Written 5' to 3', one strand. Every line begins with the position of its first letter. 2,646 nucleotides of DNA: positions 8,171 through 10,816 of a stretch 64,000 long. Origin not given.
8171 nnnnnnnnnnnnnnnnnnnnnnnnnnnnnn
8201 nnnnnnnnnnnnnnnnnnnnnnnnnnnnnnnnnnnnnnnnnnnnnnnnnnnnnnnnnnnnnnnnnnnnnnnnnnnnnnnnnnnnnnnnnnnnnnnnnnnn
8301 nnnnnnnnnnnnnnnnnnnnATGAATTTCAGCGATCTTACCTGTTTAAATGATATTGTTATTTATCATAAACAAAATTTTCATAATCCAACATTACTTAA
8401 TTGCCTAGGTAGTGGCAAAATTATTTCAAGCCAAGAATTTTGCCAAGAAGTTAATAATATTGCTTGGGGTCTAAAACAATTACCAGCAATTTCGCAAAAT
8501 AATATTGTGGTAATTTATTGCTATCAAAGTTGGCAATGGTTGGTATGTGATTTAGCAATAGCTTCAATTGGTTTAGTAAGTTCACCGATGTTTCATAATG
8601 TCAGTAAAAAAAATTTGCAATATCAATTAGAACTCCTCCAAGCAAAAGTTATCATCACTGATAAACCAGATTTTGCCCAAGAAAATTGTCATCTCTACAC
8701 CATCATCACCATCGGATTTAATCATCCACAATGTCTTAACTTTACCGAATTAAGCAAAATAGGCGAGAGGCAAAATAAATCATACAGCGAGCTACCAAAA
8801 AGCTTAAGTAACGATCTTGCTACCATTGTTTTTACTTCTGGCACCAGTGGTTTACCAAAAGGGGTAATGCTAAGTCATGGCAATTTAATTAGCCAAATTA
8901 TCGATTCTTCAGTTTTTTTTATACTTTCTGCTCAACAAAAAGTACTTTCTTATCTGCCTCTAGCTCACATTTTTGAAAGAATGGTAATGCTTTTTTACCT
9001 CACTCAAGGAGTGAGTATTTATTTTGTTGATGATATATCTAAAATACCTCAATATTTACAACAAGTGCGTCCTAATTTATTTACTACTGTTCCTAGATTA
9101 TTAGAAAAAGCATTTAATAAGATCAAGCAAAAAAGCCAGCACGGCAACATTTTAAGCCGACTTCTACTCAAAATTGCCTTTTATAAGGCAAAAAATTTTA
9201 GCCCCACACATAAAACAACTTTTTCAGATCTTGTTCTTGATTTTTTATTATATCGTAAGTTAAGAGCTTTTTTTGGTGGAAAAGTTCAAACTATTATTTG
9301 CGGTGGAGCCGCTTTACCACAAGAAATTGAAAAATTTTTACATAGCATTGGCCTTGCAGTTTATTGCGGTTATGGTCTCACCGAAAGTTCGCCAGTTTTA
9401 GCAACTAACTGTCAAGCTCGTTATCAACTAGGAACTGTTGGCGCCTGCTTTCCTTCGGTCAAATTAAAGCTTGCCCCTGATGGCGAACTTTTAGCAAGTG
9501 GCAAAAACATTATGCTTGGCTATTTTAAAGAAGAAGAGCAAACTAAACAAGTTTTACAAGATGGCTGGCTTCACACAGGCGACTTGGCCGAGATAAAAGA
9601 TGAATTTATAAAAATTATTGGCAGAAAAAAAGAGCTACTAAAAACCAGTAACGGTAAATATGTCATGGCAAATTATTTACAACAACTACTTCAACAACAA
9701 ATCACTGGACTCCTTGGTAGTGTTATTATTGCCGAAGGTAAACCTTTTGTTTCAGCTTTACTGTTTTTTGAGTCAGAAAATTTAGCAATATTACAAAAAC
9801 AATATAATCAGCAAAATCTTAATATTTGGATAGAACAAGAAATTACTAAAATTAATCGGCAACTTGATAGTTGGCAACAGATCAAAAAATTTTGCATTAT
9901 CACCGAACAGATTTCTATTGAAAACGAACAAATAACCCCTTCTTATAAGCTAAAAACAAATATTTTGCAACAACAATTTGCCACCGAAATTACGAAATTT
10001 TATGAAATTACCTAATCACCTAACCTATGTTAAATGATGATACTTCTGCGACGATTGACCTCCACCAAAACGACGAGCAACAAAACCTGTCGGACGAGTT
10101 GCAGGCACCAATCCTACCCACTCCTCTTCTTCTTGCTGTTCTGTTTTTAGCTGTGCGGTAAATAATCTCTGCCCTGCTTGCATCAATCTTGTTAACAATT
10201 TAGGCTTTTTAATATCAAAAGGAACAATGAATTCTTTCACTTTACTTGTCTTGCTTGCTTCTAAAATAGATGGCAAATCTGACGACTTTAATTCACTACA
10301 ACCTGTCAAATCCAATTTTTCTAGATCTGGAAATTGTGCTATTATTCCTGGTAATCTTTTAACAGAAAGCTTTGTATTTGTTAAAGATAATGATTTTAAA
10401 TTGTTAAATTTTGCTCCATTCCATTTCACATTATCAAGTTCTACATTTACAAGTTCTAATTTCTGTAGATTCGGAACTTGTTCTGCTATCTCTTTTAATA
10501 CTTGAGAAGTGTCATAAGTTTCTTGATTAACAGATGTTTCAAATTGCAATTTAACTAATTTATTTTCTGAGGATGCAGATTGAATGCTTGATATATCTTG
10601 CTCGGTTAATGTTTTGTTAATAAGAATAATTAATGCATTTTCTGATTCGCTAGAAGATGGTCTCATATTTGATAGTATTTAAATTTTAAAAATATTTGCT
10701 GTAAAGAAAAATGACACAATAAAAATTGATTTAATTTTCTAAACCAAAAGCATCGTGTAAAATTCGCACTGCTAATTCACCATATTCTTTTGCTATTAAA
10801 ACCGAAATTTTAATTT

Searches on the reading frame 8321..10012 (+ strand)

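Call 15: search_protein_families(library=pfam, proteins=[window:8321-10012:+], max_evalue=0.01)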
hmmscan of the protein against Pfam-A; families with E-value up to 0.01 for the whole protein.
window:8321-10012:+ (564 aa): 2 families
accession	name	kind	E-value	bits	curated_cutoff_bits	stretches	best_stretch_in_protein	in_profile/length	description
PF00501.34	AMP-binding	-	1.4e-61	208.8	29.9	1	30-402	17-384/384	AMP-binding enzyme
PF23562.2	AMP-binding_C_3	-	1.5e-05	25.8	20.8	1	440-562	4-121/124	AMP-binding enzyme C-terminal domain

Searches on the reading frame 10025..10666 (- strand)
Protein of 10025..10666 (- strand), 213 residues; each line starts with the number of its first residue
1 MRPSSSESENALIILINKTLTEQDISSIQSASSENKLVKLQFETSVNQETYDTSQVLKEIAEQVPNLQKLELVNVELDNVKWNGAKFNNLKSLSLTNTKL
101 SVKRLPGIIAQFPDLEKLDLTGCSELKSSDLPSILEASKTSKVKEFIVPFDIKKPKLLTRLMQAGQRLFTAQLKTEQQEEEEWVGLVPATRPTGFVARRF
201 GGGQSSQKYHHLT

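Call 15: search_protein_families(library=pfam, proteins=[window:10025-10666:-], max_evalue=0.01)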
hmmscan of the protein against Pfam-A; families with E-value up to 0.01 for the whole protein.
window:10025-10666:- (213 aa): 5 families
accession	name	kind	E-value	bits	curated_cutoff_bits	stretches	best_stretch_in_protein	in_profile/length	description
PF24758.1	LRR_At5g56370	-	3.9e-06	27.1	27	1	54-147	26-124/227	FBD-associated F-box protein At5g56370, LRR repeats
PF13855.12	LRR_8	-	4.9e-05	23.4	27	1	65-123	1-59/61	Leucine rich repeat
PF12799.13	LRR_4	-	8.6e-05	23.1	27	1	89-131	2-42/44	Leucine Rich repeats (2 copies)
PF23622.1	LRR_At1g61320_AtMIF1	-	0.0028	17.5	26.9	1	62-146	67-150/384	At1g61320/AtMIF1, LRR domain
PF24048.1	LRR_NXF1-5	-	0.0078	16.2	30.5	0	27-102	17-94/142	NXF1/2/3/5 leucine-rich repeat domain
